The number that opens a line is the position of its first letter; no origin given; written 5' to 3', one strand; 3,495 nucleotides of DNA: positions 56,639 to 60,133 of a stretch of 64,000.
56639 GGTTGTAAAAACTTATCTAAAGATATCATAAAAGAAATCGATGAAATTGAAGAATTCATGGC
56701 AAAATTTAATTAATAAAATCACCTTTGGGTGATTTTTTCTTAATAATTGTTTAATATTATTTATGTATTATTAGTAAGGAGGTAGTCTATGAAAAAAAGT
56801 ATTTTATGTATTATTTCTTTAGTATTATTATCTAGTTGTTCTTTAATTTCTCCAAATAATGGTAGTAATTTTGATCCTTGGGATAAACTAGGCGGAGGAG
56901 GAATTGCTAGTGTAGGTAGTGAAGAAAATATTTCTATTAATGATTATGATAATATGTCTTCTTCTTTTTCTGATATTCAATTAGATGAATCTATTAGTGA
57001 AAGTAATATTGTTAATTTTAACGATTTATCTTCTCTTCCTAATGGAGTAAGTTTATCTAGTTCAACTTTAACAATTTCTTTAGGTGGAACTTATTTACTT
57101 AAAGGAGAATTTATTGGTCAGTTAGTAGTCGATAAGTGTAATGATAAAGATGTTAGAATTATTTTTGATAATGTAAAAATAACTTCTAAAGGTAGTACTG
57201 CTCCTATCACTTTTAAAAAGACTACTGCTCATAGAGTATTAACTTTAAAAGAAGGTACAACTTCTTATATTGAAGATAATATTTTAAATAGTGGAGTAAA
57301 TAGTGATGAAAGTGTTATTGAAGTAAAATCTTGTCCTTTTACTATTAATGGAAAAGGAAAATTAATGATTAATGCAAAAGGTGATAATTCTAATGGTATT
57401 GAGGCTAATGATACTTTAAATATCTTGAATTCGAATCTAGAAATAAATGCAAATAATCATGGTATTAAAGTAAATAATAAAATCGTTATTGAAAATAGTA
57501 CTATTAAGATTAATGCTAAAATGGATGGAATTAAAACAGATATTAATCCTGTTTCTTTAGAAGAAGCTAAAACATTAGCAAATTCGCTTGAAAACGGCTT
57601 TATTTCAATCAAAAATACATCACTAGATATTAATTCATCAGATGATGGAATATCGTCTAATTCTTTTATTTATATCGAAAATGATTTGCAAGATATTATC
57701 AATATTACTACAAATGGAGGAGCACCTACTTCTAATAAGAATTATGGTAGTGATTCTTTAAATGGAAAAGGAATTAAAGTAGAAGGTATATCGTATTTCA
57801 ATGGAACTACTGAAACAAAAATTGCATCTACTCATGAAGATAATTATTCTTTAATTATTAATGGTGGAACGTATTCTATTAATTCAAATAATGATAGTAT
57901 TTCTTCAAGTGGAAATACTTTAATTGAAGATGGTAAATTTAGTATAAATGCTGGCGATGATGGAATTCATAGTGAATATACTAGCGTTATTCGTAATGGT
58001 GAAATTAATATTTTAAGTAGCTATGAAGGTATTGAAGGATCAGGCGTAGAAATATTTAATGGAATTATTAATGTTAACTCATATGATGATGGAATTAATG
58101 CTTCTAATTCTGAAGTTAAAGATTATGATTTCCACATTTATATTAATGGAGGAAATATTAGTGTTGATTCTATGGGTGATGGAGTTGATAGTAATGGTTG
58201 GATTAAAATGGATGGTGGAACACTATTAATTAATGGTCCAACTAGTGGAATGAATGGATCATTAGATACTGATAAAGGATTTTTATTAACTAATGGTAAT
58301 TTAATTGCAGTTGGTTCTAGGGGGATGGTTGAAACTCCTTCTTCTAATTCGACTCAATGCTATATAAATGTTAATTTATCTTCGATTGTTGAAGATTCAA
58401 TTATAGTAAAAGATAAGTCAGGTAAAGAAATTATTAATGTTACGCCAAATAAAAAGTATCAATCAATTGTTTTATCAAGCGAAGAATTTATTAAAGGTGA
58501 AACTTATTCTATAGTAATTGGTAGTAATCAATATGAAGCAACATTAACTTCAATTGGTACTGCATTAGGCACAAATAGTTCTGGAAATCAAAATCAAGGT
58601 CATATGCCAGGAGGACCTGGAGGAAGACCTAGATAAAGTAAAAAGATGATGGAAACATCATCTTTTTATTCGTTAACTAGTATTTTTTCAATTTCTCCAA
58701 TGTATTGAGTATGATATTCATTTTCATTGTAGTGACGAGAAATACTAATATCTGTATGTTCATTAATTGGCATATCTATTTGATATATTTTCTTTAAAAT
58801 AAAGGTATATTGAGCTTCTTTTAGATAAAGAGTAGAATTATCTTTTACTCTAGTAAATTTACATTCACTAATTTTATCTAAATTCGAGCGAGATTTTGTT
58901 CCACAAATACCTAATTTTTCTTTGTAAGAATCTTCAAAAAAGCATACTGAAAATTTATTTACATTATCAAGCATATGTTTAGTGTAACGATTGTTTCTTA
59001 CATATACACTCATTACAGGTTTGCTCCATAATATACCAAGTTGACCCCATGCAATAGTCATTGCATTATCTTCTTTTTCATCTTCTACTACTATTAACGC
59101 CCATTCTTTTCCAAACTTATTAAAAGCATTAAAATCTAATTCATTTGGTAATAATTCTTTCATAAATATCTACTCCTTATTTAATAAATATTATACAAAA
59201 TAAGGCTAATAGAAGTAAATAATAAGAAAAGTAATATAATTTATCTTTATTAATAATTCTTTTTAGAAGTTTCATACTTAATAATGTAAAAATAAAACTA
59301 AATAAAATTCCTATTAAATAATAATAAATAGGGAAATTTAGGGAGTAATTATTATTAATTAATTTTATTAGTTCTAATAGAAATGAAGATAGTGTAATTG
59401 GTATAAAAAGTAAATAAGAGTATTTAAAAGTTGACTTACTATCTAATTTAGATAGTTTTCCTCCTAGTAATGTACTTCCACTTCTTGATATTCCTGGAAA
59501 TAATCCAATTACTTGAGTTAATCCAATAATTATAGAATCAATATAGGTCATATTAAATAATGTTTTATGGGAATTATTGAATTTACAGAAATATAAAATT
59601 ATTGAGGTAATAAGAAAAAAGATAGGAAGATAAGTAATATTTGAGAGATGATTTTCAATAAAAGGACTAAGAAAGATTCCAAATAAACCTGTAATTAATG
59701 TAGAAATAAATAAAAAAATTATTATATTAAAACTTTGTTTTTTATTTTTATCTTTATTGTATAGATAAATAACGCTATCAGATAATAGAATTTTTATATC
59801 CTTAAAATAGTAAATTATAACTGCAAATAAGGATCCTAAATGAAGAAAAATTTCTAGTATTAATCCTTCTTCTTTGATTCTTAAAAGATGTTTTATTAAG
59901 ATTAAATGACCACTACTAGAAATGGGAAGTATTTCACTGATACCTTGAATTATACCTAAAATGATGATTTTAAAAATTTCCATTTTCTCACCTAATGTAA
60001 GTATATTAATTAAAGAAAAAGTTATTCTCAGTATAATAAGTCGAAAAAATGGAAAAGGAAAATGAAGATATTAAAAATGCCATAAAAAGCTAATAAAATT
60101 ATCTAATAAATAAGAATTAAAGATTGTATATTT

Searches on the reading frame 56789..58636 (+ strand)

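Call 5: search_protein_families(library=pfam, proteins=[window:56789-58636:+], max_evalue=0.01)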
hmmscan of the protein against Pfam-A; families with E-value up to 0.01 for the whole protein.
window:56789-58636:+ (615 aa): 1 family
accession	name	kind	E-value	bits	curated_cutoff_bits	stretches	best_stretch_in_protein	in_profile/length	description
PF14262.12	Cthe_2159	-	1.9e-55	188.4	25.8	2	91-392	2-262/262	Carbohydrate-binding domain-containing protein Cthe_2159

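Call 6: search_protein_families(library=ncbifam, proteins=[window:56789-58636:+], max_evalue=0.01)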
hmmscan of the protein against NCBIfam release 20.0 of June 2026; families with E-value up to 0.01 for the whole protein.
window:56789-58636:+ (615 aa): 0 families

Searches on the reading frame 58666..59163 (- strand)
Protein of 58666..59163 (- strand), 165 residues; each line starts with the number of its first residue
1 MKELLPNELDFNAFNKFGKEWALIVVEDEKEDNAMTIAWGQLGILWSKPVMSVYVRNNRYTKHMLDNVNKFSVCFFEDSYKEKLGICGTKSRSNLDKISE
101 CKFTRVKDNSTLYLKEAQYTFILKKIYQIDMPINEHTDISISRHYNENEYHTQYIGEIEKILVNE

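Call 72: search_protein_families(library=pfam, proteins=[window:58666-59163:-], max_evalue=0.00001)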
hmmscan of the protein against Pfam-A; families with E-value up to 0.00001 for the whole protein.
window:58666-59163:- (165 aa): 1 family
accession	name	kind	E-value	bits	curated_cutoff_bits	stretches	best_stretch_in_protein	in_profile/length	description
PF01613.24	Flavin_Reduct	-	2.5e-06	28.1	27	1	17-162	4-132/153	Flavin reductase like domain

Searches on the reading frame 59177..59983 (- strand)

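Call 72: search_protein_families(library=pfam, proteins=[window:59177-59983:-], max_evalue=0.00001)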
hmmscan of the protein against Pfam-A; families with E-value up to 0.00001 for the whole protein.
window:59177-59983:- (268 aa): 2 families
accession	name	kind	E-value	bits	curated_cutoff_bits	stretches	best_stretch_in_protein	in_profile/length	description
PF02673.24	BacA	-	1.8e-63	215.1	33.4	1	7-261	2-256/257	Bacitracin resistance protein BacA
PF01925.25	TauE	-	4.3e-06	27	32.6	1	80-260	58-233/237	Sulfite exporter TauE/SafE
